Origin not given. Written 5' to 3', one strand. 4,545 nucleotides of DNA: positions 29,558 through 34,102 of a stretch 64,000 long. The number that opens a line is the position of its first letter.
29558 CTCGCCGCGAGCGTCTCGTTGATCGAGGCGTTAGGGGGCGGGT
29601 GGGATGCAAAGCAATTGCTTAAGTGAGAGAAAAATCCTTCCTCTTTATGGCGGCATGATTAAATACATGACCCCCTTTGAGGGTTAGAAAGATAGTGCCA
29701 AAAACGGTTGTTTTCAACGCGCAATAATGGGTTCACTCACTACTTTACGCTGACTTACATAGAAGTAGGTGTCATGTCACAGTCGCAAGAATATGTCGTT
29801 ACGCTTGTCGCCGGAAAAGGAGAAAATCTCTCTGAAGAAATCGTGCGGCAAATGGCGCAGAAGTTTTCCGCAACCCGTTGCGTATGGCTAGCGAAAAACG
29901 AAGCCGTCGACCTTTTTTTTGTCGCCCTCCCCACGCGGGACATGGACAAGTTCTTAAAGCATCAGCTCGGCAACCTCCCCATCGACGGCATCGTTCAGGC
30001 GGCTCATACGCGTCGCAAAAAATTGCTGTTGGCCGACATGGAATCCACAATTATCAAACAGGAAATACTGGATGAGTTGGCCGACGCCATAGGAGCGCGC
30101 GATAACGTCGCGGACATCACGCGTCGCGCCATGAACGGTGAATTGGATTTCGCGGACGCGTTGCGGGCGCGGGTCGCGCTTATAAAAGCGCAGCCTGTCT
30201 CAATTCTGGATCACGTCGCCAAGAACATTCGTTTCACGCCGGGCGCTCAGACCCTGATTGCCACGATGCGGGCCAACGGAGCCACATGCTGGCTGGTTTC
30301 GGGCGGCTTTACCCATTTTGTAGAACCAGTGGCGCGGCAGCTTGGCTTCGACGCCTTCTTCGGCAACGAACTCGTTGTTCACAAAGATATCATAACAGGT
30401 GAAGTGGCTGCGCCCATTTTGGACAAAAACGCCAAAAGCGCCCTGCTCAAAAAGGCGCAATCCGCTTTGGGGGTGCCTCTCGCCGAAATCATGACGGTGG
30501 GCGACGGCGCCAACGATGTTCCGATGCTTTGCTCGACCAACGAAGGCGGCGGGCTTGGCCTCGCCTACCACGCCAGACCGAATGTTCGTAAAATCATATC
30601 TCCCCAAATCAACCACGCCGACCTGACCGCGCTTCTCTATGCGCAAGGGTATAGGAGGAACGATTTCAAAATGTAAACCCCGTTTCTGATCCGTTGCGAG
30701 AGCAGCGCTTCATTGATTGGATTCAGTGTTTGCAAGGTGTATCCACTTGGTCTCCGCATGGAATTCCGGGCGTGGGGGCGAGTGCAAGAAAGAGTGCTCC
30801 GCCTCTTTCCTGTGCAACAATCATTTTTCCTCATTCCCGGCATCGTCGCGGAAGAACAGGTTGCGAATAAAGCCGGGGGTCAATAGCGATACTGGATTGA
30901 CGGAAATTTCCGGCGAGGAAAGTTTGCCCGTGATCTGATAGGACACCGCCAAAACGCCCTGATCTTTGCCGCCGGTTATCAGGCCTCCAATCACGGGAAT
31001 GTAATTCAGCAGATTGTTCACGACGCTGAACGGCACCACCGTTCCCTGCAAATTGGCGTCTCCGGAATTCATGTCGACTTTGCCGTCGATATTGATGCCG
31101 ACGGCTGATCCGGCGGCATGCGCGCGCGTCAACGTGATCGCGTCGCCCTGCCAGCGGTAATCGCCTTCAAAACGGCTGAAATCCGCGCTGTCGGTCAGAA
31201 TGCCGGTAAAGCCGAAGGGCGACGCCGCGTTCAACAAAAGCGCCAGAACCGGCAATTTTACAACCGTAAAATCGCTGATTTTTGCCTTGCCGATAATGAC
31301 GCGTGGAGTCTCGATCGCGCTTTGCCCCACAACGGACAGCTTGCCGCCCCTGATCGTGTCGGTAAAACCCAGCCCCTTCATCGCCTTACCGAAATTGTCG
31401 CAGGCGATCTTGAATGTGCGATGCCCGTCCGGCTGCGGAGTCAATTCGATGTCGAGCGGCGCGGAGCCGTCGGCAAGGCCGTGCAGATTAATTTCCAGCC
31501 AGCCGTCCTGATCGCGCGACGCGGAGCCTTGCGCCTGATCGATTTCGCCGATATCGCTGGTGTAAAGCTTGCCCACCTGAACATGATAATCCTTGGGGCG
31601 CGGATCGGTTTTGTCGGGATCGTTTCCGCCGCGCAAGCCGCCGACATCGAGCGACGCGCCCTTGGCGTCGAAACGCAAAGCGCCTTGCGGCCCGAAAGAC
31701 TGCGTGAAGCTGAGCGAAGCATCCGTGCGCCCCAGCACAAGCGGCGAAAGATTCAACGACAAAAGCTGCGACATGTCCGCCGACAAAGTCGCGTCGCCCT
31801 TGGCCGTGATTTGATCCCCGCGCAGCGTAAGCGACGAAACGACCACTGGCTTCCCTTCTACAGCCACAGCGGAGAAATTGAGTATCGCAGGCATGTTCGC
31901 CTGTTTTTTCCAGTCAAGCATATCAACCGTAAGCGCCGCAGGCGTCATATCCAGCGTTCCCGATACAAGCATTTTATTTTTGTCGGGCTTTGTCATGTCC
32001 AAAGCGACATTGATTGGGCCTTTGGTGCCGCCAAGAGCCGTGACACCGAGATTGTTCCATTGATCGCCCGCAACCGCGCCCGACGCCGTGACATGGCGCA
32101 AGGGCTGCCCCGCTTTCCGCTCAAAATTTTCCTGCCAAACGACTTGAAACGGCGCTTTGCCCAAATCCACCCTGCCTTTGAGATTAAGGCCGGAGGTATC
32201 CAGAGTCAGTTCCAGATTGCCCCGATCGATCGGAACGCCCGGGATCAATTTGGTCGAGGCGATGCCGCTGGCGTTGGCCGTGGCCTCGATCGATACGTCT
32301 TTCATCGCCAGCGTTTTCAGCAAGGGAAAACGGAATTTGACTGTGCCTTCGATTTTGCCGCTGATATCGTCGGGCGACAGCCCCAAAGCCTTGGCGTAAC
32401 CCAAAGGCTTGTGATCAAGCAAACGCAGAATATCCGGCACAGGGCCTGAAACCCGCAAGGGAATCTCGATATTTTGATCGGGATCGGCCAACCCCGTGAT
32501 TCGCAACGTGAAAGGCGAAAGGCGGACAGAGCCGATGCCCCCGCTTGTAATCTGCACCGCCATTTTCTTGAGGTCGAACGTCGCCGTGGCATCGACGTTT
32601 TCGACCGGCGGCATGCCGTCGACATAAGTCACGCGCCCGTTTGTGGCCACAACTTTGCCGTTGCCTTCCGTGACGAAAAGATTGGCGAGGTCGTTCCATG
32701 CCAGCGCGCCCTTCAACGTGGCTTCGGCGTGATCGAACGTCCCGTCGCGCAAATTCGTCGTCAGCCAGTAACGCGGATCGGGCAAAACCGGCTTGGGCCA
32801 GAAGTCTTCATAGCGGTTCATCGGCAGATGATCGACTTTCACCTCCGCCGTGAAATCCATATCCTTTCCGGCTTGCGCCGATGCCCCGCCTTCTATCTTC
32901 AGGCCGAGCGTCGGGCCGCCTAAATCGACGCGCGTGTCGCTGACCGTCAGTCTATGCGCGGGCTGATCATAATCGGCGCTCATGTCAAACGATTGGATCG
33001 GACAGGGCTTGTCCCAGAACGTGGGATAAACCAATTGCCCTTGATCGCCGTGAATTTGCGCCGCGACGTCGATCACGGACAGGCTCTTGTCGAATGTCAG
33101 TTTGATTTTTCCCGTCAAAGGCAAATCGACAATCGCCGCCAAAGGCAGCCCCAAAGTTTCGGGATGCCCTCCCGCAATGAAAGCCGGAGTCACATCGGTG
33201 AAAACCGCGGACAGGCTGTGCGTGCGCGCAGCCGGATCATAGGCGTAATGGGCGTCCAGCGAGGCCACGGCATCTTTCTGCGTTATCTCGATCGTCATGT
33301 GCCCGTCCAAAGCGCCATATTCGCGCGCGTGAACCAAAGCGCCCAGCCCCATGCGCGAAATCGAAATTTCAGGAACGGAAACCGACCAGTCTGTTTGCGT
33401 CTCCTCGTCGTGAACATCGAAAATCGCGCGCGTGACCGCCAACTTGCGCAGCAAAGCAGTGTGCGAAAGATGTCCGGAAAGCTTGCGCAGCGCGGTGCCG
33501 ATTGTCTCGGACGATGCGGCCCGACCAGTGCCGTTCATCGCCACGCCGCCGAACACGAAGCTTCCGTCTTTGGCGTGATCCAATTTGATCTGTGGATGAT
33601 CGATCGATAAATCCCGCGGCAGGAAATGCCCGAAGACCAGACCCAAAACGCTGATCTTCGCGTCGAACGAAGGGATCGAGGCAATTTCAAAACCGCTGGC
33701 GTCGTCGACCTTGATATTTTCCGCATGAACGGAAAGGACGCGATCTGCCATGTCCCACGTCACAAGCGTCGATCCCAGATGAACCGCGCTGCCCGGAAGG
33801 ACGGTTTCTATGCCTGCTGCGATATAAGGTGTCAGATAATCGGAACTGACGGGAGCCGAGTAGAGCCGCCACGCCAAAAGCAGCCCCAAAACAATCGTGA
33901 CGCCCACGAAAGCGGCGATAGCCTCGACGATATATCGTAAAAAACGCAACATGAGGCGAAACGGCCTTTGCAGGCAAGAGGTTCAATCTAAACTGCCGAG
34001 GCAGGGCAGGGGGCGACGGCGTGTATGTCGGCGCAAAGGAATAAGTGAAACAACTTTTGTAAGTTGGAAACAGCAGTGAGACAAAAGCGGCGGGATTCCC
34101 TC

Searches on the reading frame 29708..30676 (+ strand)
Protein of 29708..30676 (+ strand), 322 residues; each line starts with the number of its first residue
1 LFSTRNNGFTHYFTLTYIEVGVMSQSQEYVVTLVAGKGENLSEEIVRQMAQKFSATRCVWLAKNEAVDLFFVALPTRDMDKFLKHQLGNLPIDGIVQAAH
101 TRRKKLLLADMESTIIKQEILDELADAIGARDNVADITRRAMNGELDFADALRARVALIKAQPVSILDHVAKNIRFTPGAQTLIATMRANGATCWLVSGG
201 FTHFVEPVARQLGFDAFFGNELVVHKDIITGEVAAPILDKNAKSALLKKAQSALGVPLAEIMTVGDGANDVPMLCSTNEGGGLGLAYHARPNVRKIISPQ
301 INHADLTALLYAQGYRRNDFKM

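Call 19: search_protein_families(library=pfam, proteins=[window:29708-30676:+], max_evalue=0.00001)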
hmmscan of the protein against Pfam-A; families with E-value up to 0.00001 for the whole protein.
window:29708-30676:+ (322 aa): 3 families
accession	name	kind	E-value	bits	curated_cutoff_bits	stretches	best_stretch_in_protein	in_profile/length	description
PF12710.13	HAD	-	1.8e-24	87.6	27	1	108-274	2-188/189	haloacid dehalogenase-like hydrolase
PF00702.32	Hydrolase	-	2.2e-18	67.8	26.4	1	105-274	2-187/191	haloacid dehalogenase-like hydrolase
PF08282.18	Hydrolase_3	-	4.8e-06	26.9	20.9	0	242-280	187-225/255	haloacid dehalogenase-like hydrolase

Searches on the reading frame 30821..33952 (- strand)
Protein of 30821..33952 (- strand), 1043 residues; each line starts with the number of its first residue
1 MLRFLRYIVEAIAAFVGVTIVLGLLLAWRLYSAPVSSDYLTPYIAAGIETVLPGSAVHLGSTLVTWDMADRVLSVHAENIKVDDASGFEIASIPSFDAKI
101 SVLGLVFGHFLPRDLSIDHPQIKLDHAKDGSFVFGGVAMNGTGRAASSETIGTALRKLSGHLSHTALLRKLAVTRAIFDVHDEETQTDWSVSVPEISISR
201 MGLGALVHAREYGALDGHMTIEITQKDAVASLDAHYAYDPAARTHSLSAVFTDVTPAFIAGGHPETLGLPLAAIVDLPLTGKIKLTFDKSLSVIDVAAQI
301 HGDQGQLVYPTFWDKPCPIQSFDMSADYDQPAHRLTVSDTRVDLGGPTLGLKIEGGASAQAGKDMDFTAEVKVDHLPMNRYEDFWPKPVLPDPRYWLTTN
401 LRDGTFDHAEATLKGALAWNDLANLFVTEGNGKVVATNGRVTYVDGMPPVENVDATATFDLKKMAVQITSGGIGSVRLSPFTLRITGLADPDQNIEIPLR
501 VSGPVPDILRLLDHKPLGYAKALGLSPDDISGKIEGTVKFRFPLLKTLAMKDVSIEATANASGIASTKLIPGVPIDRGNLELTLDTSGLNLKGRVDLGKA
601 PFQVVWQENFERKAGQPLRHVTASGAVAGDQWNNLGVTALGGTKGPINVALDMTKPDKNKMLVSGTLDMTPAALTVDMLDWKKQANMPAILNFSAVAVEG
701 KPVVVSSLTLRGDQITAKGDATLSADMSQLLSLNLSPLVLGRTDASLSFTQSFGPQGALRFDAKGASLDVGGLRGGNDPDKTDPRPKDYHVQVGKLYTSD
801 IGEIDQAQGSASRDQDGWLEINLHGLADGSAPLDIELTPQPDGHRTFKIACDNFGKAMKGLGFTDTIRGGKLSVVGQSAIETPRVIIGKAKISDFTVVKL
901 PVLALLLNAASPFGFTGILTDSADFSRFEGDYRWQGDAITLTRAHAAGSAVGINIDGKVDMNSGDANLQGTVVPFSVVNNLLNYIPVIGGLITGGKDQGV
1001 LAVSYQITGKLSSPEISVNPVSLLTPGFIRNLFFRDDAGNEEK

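Call 19: search_protein_families(library=pfam, proteins=[window:30821-33952:-], max_evalue=0.00001)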
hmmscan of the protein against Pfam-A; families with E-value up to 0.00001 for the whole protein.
window:30821-33952:- (1043 aa): 1 family
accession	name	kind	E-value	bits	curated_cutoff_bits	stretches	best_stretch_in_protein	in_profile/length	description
PF13116.12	YhdP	-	4.3e-37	128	46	2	297-628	405-728/1224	YhdP protein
